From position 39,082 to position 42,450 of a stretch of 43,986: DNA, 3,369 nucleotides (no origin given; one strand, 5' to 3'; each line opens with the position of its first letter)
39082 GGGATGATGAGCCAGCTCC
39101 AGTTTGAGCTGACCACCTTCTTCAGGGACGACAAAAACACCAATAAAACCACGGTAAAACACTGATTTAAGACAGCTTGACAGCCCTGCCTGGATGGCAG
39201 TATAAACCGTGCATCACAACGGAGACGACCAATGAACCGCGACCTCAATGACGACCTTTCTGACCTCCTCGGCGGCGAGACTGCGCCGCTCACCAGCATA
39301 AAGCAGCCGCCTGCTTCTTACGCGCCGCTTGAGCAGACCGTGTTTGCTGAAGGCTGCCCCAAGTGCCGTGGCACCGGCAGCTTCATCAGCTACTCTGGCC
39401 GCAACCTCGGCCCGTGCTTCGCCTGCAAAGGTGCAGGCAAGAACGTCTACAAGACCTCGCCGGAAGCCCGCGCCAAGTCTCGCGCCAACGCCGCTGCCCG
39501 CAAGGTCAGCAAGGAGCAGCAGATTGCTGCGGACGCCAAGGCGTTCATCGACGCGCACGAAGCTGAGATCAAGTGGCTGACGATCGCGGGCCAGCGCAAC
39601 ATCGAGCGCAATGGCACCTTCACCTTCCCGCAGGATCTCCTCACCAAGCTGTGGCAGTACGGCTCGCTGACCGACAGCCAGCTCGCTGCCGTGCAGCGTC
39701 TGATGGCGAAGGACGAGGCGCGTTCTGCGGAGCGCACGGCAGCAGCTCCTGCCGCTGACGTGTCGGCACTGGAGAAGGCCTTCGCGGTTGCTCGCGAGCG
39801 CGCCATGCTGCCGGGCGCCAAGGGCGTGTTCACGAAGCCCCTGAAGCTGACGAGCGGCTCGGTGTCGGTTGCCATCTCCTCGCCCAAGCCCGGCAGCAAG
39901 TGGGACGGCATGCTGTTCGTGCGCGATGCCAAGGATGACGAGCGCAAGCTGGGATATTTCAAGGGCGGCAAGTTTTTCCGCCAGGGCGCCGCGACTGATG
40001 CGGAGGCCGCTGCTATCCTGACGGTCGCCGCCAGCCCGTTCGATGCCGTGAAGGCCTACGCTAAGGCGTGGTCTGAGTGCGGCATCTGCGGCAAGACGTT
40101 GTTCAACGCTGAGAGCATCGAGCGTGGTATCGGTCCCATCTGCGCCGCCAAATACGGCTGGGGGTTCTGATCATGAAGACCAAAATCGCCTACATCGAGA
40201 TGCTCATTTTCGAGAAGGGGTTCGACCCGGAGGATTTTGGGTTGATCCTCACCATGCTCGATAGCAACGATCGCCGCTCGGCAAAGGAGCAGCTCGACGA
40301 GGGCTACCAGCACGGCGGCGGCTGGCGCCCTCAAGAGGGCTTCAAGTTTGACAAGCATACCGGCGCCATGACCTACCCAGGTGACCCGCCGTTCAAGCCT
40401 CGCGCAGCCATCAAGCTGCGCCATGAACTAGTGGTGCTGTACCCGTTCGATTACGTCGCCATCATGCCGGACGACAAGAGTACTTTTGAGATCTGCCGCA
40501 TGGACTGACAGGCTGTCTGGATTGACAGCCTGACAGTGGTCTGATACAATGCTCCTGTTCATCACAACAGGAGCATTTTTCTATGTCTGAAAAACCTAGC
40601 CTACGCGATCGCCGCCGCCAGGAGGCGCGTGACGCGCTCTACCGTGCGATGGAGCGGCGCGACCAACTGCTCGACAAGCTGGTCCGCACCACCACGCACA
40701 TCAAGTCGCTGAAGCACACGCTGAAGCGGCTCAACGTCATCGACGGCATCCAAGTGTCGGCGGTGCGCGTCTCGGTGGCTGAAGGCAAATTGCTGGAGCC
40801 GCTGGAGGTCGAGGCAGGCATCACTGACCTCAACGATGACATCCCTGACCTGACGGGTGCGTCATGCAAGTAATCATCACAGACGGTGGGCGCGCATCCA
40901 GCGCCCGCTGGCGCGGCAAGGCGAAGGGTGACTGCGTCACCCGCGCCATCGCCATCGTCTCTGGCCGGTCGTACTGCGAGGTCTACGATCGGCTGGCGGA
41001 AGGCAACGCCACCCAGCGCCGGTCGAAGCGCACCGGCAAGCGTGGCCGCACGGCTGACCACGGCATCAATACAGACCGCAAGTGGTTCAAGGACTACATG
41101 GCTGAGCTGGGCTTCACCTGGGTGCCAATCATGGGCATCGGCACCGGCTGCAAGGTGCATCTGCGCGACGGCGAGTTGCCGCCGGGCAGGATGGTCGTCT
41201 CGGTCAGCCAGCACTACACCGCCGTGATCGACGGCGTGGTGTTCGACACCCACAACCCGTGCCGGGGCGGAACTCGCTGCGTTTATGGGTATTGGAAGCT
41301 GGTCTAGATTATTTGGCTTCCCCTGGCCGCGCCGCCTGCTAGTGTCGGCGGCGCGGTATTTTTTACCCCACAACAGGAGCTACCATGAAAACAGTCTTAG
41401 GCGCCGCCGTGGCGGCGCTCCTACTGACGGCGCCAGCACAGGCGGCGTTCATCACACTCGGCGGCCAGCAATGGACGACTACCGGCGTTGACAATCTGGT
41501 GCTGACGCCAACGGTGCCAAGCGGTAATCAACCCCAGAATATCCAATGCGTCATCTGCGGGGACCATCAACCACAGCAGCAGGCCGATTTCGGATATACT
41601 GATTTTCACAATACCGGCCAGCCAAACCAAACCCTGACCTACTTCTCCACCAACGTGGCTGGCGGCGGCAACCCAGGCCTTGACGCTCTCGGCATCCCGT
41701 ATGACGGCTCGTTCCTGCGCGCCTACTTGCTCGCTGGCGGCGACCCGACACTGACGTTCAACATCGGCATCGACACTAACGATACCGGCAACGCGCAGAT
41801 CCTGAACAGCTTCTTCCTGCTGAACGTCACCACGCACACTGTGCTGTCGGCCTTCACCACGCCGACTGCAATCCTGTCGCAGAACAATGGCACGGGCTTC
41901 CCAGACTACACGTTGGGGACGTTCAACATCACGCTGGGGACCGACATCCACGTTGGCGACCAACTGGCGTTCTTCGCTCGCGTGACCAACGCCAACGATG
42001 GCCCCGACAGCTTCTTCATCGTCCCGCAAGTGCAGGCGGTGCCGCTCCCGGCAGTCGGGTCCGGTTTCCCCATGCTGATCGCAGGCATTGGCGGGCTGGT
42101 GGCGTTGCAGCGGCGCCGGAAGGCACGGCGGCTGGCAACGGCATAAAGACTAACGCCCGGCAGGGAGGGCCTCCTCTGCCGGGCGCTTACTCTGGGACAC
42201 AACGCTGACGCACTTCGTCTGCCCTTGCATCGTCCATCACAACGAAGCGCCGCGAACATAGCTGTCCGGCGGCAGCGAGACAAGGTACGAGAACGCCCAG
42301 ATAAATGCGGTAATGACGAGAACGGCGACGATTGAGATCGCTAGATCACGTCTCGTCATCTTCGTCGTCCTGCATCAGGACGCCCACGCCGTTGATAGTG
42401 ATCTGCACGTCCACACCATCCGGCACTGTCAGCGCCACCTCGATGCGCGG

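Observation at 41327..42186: Terminator-bracketed cassette encoding a secreted VPLPA-CTERM (exosortase-type) surface protein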

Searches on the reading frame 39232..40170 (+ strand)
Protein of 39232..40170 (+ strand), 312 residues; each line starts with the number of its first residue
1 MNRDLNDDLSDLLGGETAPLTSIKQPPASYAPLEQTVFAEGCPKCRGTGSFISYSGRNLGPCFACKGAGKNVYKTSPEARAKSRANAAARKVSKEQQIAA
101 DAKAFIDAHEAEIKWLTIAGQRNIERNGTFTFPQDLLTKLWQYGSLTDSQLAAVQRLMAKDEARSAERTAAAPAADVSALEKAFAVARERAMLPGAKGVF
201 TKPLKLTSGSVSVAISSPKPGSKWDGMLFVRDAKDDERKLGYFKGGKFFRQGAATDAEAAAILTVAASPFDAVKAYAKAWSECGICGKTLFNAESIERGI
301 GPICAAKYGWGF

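Call 10: search_protein_families(library=phrogs, proteins=[window:39232-40170:+], max_evalue=0.001)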
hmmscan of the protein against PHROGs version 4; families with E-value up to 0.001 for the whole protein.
window:39232-40170:+ (312 aa): 9 families
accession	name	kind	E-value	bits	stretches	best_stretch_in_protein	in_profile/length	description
phrog_4046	-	unknown function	1.6e-61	209.4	1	5-310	13-301/301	-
phrog_636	-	unknown function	2.1e-13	52.1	1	222-310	157-234/254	-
phrog_6032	-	unknown function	6.2e-09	37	1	259-307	225-273/296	-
phrog_37598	-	unknown function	1.6e-07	32.3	1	38-109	54-127/163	-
phrog_4095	-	unknown function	1.1e-06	29.5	1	32-111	27-107/234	-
phrog_32167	-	unknown function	1.7e-06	29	1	38-156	153-268/285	-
phrog_4265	-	unknown function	2.7e-06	28.3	0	36-118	19-102/280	-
phrog_25989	-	unknown function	0.00018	22.7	1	280-305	2-27/70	-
phrog_12580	-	unknown function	0.00033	21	1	270-308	218-256/256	-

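Call 77: search_protein_families(library=padloc, proteins=[window:39232-40167:+], max_evalue=0.01)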
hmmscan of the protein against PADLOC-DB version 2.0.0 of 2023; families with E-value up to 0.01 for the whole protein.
window:39232-40167:+ (312 aa): 0 families

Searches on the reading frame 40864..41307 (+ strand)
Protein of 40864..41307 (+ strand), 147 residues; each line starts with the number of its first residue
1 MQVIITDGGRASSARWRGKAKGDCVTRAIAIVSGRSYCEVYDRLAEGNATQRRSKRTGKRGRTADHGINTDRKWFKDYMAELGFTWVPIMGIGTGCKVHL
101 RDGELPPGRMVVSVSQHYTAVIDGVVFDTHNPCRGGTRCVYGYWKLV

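Call 10: search_protein_families(library=phrogs, proteins=[window:40864-41307:+], max_evalue=0.001)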
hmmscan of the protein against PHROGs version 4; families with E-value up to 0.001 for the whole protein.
window:40864-41307:+ (147 aa): 1 family
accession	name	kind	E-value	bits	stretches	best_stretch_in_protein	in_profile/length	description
phrog_3754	-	unknown function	1e-12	49.6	1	11-146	11-143/145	-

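Call 77: search_protein_families(library=padloc, proteins=[window:40864-41304:+], max_evalue=0.01)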
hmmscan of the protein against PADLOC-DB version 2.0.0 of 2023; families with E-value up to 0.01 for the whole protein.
window:40864-41304:+ (147 aa): 0 families

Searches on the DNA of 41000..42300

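Call 95: search_rna_families(source=window, start=41000, end=42300, threshold=evalue, max_evalue=1)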
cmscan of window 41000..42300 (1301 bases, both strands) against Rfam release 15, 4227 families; matches with E-value up to 1: 0.
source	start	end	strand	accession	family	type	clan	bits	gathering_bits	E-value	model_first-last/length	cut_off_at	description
